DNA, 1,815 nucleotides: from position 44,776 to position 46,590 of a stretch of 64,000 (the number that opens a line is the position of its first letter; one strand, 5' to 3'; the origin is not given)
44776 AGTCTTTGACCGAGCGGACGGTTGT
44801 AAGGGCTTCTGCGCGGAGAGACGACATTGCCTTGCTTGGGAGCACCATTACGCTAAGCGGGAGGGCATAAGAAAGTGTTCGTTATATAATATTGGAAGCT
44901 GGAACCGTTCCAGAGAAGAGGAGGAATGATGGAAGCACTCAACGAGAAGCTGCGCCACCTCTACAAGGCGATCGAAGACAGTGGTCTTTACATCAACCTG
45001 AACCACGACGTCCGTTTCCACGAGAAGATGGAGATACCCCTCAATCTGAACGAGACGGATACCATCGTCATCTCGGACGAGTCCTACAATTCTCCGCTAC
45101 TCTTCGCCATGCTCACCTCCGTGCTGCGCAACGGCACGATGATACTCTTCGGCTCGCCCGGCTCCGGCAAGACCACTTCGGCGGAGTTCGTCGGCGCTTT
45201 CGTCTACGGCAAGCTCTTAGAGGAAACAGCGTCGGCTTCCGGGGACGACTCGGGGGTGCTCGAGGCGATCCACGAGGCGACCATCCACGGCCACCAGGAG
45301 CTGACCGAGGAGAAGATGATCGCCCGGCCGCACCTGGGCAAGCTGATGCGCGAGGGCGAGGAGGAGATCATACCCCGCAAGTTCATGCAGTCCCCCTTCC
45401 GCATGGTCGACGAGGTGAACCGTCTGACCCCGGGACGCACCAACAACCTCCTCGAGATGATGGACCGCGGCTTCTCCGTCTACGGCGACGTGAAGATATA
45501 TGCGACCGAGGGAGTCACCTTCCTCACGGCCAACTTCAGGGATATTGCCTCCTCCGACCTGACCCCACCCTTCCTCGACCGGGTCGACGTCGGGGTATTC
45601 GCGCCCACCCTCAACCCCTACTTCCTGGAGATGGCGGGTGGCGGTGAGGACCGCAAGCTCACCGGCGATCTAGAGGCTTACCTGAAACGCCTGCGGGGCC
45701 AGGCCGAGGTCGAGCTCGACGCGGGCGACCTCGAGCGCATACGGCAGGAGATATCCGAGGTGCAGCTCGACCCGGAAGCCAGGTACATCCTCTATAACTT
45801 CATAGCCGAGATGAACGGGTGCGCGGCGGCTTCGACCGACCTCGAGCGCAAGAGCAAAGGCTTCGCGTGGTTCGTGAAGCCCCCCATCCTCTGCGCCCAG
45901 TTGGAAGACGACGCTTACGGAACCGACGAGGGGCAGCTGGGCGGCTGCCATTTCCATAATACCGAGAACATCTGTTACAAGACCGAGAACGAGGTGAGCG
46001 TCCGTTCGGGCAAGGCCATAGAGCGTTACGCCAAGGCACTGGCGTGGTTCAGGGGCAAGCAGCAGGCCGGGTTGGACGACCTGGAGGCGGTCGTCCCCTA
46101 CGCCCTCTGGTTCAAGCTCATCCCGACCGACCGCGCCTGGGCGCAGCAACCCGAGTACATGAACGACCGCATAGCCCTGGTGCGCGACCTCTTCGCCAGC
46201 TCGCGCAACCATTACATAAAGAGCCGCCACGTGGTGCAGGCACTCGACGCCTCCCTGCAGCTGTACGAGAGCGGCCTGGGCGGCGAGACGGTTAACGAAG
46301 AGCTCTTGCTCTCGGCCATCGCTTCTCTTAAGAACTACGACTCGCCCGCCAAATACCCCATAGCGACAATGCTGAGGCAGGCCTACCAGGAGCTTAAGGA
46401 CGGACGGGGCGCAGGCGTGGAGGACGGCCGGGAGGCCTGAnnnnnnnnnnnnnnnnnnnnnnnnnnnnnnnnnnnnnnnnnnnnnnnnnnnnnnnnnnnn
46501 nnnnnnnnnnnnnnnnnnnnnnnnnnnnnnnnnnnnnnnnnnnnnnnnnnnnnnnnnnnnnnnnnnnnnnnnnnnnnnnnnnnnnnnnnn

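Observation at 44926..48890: Three-gene operon: divergent MoxR-like AAA+ ATPase with a Cys insert, a VWA protein with an unknown 340-aa N-domain, and a beta-solenoid protein, in an accessory context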

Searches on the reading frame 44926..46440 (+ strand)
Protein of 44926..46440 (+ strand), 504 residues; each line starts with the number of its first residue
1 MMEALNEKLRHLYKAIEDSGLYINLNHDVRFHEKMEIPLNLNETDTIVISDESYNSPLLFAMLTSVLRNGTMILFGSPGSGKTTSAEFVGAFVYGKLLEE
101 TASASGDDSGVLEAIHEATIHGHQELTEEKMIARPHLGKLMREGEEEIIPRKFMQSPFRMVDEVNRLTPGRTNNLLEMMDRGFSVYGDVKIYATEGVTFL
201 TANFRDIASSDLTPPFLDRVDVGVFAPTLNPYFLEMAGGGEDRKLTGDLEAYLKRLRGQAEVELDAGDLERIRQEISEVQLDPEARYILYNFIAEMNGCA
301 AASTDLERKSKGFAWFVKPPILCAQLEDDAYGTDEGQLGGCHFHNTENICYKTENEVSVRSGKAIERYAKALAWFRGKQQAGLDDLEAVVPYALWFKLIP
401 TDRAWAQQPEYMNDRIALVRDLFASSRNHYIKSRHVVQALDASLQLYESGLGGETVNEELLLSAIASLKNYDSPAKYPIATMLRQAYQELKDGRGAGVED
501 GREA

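Call 3: search_protein_families(library=pfam, proteins=[window:44926-46440:+], max_evalue=1)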
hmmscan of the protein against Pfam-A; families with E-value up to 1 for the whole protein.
window:44926-46440:+ (504 aa): 7 families
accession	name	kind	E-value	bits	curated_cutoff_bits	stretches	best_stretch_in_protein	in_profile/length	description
PF17863.7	AAA_lid_2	-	3.5e-05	23.9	22.7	1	354-406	10-62/74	AAA lid domain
PF13401.12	AAA_22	-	0.0014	19.4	27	1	69-180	5-109/130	AAA domain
PF00004.35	AAA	-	0.0021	19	21.2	1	72-224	1-127/131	ATPase family associated with various cellular activities (AAA)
PF07728.20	AAA_5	-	0.019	15.4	22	1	72-182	2-93/139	AAA domain (dynein-related subfamily)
PF13245.12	AAA_19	-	0.02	15.5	25.1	1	65-93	7-35/134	AAA domain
PF20720.3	nSTAND3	-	0.07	13.3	27.2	1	68-87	16-35/155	Novel STAND NTPase 3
PF01078.27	Mg_chelatase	-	0.24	11.2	20.3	0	71-90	24-43/207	Magnesium chelatase, subunit ChlI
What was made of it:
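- On MoxR/ChlI-class AAA+ ATPases: PF17863 scores 23.9 bits against a cut-off of 22.7, at residues 354-406 (call 3). AAA_5 scores 15.4 bits against a cut-off of 22 (call 3).
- Checked: The lid domain matches AAA_lid_2 above Pfam's threshold (call 3).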

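Call 4: search_protein_families(library=padloc, proteins=[window:44926-46440:+], max_evalue=1)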
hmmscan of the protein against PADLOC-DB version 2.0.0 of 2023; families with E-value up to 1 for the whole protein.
window:44926-46440:+ (504 aa): 2 families
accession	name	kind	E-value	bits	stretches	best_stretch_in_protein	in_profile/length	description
PDLC03838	DolB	-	0.0015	15.9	1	71-104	168-201/375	-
PDLC02196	IetA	-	0.0037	14.8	1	68-91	121-144/374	-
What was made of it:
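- PADLOC gives only marginal P-loop hits (E>=0.0015, call 4).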

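Call 5: search_protein_families(library=ncbifam, proteins=[window:44926-46440:+], max_evalue=1)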
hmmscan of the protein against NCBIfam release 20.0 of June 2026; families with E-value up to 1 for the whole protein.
window:44926-46440:+ (504 aa): 7 families
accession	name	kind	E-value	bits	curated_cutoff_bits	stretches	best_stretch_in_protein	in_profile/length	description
NF003229.0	PRK04195.1-5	equivalog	0.085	11.5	280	1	71-120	46-95/413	replication factor C large subunit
NF003226.0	PRK04195.1-1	equivalog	0.095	11.6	588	1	71-132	42-103/405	replication factor C large subunit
NF042959.1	IteA_antiphage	equivalog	0.1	11.7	510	1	69-91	125-147/367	anti-phage ATPase IteA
TIGR00368.1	TIGR00368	hypoth_equivalog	0.1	11.2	362.4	0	71-90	213-232/499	YifB family Mg chelatase-like AAA ATPase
TIGR02030.1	BchI-ChlI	equivalog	0.19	10.8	466.95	1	344-398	261-314/337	magnesium chelatase ATPase subunit I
TIGR01448.2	helicase_RecD2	equivalog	0.23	9.6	500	1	64-88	326-350/713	SF1B family DNA helicase RecD2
NF045975.1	VirB4_plasma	equivalog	0.33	8.6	590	1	41-86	485-532/894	Mbov_0397 family ICE element conjugal transfer ATPase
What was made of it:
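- Closest known: NorQ-NorD. Different: Curated family models do not reach threshold (calls 3, 5).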

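Call 6: find_homologous_proteins(query=window:44926-46440:+)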
Query window:44926-46440:+ (504 aa): 58 proteins with E <= 0.001 among 8000 candidates.
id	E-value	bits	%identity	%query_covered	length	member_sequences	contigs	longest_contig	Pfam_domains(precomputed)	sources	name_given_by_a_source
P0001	0.0e+0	1139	100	100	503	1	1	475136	-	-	-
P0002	2.0e-289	979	85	98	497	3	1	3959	PF17863.8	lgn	-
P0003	4.8e-280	948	84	97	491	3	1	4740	PF17863.8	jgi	jgi:MoxR-like ATPase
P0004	1.1e-263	894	78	98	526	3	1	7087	PF17863.8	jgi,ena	jgi:MoxR-like ATPase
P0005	7.6e-261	884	78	97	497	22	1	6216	PF17863.8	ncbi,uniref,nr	ncbi:hypothetical protein [Candidatus Solincola tengchongensis]|uniref:hypothetical protein n=1 Tax=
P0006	2.1e-259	880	77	98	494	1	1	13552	PF17863.8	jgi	jgi:AAA lid domain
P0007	1.5e-258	877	77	97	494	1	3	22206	PF17863.8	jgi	-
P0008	2.0e-258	876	77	97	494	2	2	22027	PF17863.8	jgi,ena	-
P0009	3.6e-258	875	77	98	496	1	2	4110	PF17863.8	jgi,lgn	jgi:MoxR-like ATPase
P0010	3.8e-258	875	77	97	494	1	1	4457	PF17863.8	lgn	-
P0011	5.8e-258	875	77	97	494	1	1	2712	PF17863.8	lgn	-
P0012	7.5e-258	874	76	98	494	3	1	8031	PF17863.8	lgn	-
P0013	2.2e-255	866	76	97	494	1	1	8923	PF17863.8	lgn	-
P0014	1.9e-254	863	75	97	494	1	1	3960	PF17863.8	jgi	jgi:MoxR-like ATPase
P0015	3.2e-254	862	76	97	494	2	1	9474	-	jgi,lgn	jgi:hypothetical protein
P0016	3.3e-254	862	76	97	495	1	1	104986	PF17863.8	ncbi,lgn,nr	ncbi:MAG: hypothetical protein SWK76_06465 [Actinomycetota bacterium]|nr:hypothetical protein [Actin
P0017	1.9e-253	860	76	98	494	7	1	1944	PF17863.8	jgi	jgi:MoxR-like ATPase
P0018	3.1e-253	859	74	97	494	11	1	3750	PF17863.8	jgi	jgi:hypothetical protein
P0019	1.1e-252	857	75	97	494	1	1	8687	PF17863.8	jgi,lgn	jgi:hypothetical protein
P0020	1.4e-252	857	75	97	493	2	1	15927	PF17863.8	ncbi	-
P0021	5.4e-252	855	75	97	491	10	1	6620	PF17863.8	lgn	-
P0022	7.2e-251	851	75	97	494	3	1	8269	PF17863.8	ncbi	-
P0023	2.5e-250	850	74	98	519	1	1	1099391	PF17863.8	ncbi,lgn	-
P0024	1.4e-249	847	75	97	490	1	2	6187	PF17863.8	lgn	-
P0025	3.9e-249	846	74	97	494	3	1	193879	PF17863.8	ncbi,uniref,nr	ncbi:MAG: hypothetical protein A2Y75_06840 [Candidatus Solincola sediminis]|uniref:ChlI/MoxR AAA lid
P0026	2.4e-247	840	76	95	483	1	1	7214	PF17863.8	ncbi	-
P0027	1.1e-208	712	75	81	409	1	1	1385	PF17863.8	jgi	jgi:MoxR-like ATPase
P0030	3.5e-167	575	75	66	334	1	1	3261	PF17863.8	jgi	jgi:MoxR-like ATPase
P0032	8.7e-98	347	41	97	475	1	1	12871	PF17863.8,PF13401.13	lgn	-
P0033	3.5e-97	345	41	96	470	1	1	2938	PF17863.8,PF07728.21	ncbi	-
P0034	5.3e-97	344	41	96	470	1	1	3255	PF17863.8,PF07728.21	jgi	jgi:MoxR-like ATPase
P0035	6.7e-91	324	40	96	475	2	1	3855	PF17863.8,PF07728.21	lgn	-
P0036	5.8e-79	284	37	96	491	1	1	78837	PF07726.18,PF00004.36,PF07728.21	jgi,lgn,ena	-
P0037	3.1e-77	279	37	89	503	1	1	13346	PF07726.18,PF07728.21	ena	-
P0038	2.7e-76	276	36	98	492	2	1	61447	-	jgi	jgi:hypothetical protein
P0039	5.7e-70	255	36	95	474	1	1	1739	PF17863.8,PF07728.21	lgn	-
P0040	4.7e-69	252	36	90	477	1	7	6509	PF17863.8,PF07728.21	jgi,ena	-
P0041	5.8e-69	252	34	97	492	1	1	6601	PF17863.8,PF07728.21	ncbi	-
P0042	1.0e-68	251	35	96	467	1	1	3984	PF07728.21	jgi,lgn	jgi:MoxR-like ATPase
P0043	1.6e-67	247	36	89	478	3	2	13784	PF17863.8,PF07728.21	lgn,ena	-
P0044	1.3e-64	237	33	96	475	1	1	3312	PF17863.8,PF07728.21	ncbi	-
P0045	4.3e-64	235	34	98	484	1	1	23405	PF07728.21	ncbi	-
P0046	6.0e-64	235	35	96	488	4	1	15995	PF07728.21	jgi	jgi:MoxR-like ATPase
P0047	2.2e-63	233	36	96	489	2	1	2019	PF07728.21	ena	-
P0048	1.4e-60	224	33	98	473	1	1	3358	PF17863.8,PF07728.21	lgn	-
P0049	5.2e-56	209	34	93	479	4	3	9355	PF17863.8,PF07728.21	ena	-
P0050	7.6e-44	169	38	72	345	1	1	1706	PF07728.21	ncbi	-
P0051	2.0e-32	131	30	67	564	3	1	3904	PF17863.8,PF07728.21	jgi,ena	-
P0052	3.1e-32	130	31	72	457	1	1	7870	PF17863.8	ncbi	-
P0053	2.6e-31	127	31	69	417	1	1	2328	PF17863.8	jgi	jgi:hypothetical protein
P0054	1.8e-29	121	32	69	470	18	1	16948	PF17863.8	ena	-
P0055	6.9e-29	119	28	71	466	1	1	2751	PF17863.8,PF07728.21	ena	-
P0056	1.5e-28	118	29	77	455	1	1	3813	PF17863.8,PF07728.21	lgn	-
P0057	1.5e-21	95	26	71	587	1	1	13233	PF17863.8,PF07728.21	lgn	-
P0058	5.9e-19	87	27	67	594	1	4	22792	PF07726.18,PF07728.21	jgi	jgi:MoxR-like ATPase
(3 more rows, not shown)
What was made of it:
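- On MoxR/ChlI-class AAA+ ATPases: More distant relatives do carry PF07728/PF07726 annotations (call 6).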

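Call 9: find_encoding_contigs(protein=P0036, flank=8000, max_places=3)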
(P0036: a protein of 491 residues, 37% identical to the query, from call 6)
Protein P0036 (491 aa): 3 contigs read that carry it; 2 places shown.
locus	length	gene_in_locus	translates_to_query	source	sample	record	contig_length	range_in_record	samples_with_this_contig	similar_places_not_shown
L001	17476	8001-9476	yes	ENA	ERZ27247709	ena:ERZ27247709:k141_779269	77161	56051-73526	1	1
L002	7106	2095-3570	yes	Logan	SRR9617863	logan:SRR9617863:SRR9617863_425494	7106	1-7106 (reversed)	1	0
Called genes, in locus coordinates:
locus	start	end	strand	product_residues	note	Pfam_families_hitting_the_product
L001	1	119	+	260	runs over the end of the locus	PF21003:NucS_N, PF01939:NucS_C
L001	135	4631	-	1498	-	-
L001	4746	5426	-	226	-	-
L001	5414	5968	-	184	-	-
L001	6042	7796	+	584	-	PF00749:tRNA-synt_1c, PF03950:tRNA-synt_1c_C, PF20974:tRNA-synt_1c_C2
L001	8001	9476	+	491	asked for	PF00004:AAA (weak), PF07726:AAA_3 (faint), PF07728:AAA_5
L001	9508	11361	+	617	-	-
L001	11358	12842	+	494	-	PF13360:PQQ_2 (faint)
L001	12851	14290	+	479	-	PF13360:PQQ_2 (faint)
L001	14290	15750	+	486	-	PF13360:PQQ_2 (faint)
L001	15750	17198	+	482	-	PF13360:PQQ_2 (faint)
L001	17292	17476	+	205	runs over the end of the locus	-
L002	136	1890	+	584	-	PF00749:tRNA-synt_1c, PF03950:tRNA-synt_1c_C, PF20974:tRNA-synt_1c_C2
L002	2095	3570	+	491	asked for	PF00004:AAA (weak), PF07726:AAA_3 (faint), PF07728:AAA_5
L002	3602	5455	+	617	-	-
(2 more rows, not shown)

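Call 10: find_encoding_contigs(protein=P0025, flank=8000, max_places=3)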
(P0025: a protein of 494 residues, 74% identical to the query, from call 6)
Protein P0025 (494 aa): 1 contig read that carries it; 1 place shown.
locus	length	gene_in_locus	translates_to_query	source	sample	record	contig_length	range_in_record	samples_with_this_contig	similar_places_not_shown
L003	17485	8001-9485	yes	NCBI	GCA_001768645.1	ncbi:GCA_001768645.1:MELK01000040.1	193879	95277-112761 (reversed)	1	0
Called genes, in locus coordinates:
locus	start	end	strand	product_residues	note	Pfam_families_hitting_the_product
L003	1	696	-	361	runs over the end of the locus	-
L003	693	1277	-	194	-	-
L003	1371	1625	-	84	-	-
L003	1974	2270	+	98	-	PF02583:Trns_repr_metal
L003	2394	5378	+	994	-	PF01565:FAD_binding_4, PF02913:FAD-oxidase_C (faint), PF13183:Fer4_8, PF13534:Fer4_17 (weak), PF02754:CCG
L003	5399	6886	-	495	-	PF01266:DAO (faint), PF01593:Amino_oxidase, PF13450:NAD_binding_8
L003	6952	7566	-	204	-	PF00440:TetR_N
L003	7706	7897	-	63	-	-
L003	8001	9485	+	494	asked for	PF17863:AAA_lid_2 (weak)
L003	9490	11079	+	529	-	-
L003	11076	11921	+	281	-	-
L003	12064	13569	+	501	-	PF14870:PSII_BNR, PF02012:BNR (faint)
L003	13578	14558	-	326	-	PF01209:Ubie_methyltran, PF03141:Methyltransf_29, PF08003:Methyltransf_9, PF13489:Methyltransf_23, PF07021:MetW, PF08241:Methyltransf_11, PF08242:Methyltransf_12, PF13649:Methyltransf_25, +4 more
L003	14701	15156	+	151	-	PF00582:Usp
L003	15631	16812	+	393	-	PF01837:HcyBio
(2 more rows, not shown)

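Call 11: find_encoding_contigs(protein=P0038, flank=8000, max_places=3)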
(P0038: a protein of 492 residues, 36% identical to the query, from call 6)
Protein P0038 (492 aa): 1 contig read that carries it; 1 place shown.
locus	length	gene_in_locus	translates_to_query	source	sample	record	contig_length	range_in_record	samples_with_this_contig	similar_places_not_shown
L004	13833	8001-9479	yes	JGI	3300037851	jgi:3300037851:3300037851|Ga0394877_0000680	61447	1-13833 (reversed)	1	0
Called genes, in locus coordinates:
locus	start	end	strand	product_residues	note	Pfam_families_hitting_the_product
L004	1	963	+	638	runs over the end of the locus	-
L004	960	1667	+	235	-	PF00702:Hydrolase, PF13419:HAD_2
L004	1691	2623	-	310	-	PF04014:MazE_antitoxin (weak)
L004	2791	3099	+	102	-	-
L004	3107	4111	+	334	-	-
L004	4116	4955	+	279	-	-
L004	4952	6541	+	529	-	PF13589:HATPase_c_3 (weak)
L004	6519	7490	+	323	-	-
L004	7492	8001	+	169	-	-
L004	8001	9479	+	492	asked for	-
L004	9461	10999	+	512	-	-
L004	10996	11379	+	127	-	-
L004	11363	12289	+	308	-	-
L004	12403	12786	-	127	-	-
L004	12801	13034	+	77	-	-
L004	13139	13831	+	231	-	?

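Call 18: search_solved_structures(query=window:44926-46440:+, max_evalue=1, show_alignments=2)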
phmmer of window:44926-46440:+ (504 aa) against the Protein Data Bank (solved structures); distinct sequences matched with E-value up to 1: 13.
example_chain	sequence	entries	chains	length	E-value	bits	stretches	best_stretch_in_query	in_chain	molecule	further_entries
1n0l_B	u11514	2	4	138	0.13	14.5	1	16-100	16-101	mature Fimbrial protein PapE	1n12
5vhj_B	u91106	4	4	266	0.31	13.2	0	410-477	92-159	26S proteasome regulatory subunit 4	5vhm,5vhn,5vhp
4yv3_A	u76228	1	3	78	0.31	13.2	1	258-312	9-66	Vimentin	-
5vho_B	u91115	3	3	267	0.31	13.2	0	410-477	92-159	26S proteasome regulatory subunit 4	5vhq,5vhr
4ypc_A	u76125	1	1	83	0.35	13.1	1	258-312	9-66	Vimentin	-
5whf_A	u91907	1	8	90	0.37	13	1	257-312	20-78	Vimentin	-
3swk_A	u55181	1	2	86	0.37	13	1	257-312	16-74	Vimentin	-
5vhf_B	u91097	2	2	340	0.6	12.3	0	410-476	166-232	26S proteasome regulatory subunit 4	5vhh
5vft_B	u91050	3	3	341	0.6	12.3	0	410-476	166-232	26S proteasome regulatory subunit 4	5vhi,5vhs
5vfu_B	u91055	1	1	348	0.64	12.2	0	410-476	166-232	26S protease regulatory subunit 4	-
5vfs_B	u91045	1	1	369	0.71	12.1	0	410-476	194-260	26S proteasome regulatory subunit 4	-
3pvs_A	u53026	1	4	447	0.73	12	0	71-118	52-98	Replication-associated recombination protein A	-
5vfp_B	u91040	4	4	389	0.81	11.9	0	410-476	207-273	26S proteasome regulatory subunit 4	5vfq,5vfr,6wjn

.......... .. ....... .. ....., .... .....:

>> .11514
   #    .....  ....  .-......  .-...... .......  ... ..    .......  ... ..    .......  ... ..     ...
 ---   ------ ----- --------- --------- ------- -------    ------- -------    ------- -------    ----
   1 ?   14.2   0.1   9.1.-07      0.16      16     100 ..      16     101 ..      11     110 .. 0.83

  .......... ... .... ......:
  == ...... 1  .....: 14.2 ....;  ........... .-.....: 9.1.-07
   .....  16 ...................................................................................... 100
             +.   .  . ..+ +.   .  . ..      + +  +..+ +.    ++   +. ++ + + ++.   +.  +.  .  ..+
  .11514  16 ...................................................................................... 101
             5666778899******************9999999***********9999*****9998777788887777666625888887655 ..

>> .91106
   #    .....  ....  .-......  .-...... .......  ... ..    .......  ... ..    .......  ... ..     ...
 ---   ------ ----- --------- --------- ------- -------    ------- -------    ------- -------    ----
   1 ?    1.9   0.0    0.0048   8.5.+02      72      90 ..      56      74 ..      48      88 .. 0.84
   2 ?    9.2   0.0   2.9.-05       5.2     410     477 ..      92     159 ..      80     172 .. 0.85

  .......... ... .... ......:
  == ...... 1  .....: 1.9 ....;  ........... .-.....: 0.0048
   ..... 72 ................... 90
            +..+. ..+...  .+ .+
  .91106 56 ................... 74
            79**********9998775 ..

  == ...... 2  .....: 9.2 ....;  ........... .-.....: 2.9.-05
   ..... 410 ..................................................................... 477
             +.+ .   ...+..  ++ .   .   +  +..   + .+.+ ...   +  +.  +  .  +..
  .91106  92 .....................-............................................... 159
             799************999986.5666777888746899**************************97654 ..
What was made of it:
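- Tried and rejected: It gave only noise (call 18).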
